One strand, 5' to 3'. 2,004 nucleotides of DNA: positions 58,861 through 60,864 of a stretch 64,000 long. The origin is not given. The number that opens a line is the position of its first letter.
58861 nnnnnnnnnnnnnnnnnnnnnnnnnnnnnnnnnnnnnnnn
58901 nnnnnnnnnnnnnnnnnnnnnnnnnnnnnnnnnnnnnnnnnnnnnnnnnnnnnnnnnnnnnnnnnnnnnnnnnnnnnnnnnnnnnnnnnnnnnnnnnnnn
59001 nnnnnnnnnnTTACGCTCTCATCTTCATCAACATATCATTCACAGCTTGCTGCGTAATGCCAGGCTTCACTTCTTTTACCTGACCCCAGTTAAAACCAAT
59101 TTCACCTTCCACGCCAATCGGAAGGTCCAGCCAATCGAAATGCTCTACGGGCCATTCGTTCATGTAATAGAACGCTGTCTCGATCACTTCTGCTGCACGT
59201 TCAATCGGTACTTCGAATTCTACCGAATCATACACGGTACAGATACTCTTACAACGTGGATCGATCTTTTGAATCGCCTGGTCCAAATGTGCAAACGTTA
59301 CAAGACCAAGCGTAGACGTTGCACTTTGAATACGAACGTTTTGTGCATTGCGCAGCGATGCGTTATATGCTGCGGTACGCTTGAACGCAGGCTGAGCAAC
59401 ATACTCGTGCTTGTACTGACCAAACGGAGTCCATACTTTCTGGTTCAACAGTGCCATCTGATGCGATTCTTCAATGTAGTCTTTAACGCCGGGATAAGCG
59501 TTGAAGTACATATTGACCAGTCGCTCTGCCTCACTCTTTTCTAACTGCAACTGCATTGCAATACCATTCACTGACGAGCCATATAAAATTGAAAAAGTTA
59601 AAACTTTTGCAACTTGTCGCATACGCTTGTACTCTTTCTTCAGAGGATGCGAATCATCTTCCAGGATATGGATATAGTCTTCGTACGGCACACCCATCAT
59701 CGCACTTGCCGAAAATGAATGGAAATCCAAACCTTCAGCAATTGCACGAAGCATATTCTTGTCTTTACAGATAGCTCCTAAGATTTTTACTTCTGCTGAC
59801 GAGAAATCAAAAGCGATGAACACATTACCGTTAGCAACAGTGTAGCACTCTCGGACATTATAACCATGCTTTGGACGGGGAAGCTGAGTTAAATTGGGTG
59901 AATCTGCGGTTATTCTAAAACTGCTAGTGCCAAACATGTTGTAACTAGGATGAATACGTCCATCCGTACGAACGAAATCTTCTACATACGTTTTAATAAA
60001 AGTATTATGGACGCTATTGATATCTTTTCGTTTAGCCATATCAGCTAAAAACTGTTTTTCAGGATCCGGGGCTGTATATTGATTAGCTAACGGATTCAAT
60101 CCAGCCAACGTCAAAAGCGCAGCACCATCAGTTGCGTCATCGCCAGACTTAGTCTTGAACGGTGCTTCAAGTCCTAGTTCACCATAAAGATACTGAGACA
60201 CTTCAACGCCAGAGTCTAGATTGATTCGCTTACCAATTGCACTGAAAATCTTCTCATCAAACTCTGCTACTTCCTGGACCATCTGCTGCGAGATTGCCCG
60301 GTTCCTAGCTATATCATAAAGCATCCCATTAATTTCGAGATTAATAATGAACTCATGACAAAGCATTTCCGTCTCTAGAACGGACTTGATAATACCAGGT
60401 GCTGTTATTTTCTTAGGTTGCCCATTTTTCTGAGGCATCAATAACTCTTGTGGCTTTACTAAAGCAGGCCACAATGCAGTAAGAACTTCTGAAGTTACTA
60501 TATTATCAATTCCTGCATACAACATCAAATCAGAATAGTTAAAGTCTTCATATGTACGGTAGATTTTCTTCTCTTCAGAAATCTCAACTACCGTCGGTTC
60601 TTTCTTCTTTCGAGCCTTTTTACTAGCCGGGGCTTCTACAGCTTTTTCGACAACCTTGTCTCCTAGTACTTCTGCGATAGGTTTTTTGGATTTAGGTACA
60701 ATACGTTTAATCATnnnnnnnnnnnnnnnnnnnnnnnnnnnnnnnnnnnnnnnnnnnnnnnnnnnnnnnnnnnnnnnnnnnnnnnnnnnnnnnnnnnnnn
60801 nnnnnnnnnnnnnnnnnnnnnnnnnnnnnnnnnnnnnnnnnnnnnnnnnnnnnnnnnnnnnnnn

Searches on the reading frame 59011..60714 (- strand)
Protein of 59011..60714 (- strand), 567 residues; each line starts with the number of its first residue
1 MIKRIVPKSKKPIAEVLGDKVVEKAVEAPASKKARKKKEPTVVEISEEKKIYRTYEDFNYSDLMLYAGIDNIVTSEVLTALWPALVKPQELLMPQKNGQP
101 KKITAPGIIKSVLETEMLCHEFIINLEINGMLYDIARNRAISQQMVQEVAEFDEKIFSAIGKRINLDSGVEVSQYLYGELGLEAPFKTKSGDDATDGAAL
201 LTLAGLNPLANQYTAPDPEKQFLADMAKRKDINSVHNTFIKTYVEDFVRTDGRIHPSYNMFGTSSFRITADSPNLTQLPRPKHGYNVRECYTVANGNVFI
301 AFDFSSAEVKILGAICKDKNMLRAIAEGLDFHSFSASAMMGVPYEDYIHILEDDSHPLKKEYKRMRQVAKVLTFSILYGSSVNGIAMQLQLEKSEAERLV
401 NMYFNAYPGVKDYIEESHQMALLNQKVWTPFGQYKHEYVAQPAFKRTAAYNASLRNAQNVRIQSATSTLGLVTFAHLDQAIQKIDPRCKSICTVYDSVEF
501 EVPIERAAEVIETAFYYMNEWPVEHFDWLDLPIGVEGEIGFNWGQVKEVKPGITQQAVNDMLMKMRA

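Call 52: search_dna_similar(query=window:59011-60714:-, collection=phages, mode=protein, max_rows=12)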
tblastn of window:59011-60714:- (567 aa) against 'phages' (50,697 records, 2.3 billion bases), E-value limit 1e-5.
The search stops at 5000 records and this limit was reached: more records match than are counted here, and every count below describes the 5000 best-scoring records only.
Records with a match: at least 5000; places in all: 5002; records where one place covers at least 80% of the query: 232.
Best place of each record, by identity: <60% 5000.
By first word of the organism name: Mycobacterium 956; Vibrio 588; Salmonella 330; Microbacterium 309; Staphylococcus 305; Klebsiella 287; Pseudomonas 265; Bacillus 253; Escherichia 224; Acinetobacter 176; and 100 more.
By host as written in the record: Mycobacterium smegmatis mc2 155 686; - 682; Klebsiella pneumoniae 144; Microbacterium foliorum NRRL B-24224 135; Microbacterium foliorum NRRL B-24224 SEA 129; Mycobacterium smegmatis mc#155 125; Staphylococcus aureus 98; Pseudomonas aeruginosa 83; and 926 more.
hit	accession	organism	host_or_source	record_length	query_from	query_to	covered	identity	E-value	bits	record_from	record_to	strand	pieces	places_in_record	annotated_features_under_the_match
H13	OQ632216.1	Salmonella phage Arash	Salmonella enterica subsp. enterica ...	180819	54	562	90%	47.6%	8e-75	470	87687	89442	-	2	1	DNA polymerase nu | DNA polymerase theta | hypothetical protein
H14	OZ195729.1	Vibrio phage D69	Seawater and oysters mix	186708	54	567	91%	43.6%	9e-56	415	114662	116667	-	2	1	DNA polymerase | hypothetical protein (x4)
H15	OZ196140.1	Vibrio phage D181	Seawater and oysters mix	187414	54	567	91%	43.6%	9e-56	415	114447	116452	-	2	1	DNA polymerase | hypothetical protein (x4)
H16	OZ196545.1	Vibrio phage D148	Seawater and oysters mix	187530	54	567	91%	43.6%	9e-56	415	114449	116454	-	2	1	DNA polymerase | hypothetical protein (x4)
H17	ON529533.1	Proteus phage RP7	Proteus vulgaris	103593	49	567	92%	24.4%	5e-17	91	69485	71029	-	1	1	DNA polymerase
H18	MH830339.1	Proteus phage Stubb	Proteus mirabilis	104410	49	567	92%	24.4%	8e-17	91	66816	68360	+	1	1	DNA polymerase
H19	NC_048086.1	Proteus phage Stubb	Proteus mirabilis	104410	49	567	92%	24.4%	8e-17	91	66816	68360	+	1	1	DNA polymerase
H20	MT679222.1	Proteus phage 2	Proteus mirabilis 3b10_21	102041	49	567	92%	24.2%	3e-16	89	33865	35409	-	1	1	DNA polymerase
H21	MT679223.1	Proteus phage 1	Proteus mirabilis H10.20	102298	49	567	92%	24.2%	3e-16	89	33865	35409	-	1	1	DNA polymerase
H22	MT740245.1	Proteus phage M4H10_20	Proteus mirabilis H10_20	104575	49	567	92%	24.2%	3e-16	89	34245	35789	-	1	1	DNA polymerase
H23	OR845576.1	Escherichia phage ECO95 1-6-1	Escherichia coli O157:H7 ATCC 43895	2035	31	545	91%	24.2%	1e-29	129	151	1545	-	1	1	record has no annotation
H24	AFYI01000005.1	Salmonella enterica subsp. enterica serovar Infantis str. ...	Homo sapiens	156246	31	545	91%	24.2%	3e-29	129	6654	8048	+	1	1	DNA-directed DNA polymerase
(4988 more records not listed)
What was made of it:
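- Tried and rejected: The phage has no close cultured relative: its DNA polymerase is 48% identical to Salmonella phage Arash and 44% to Vibrio phages D69/D181/D148 (call 52).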
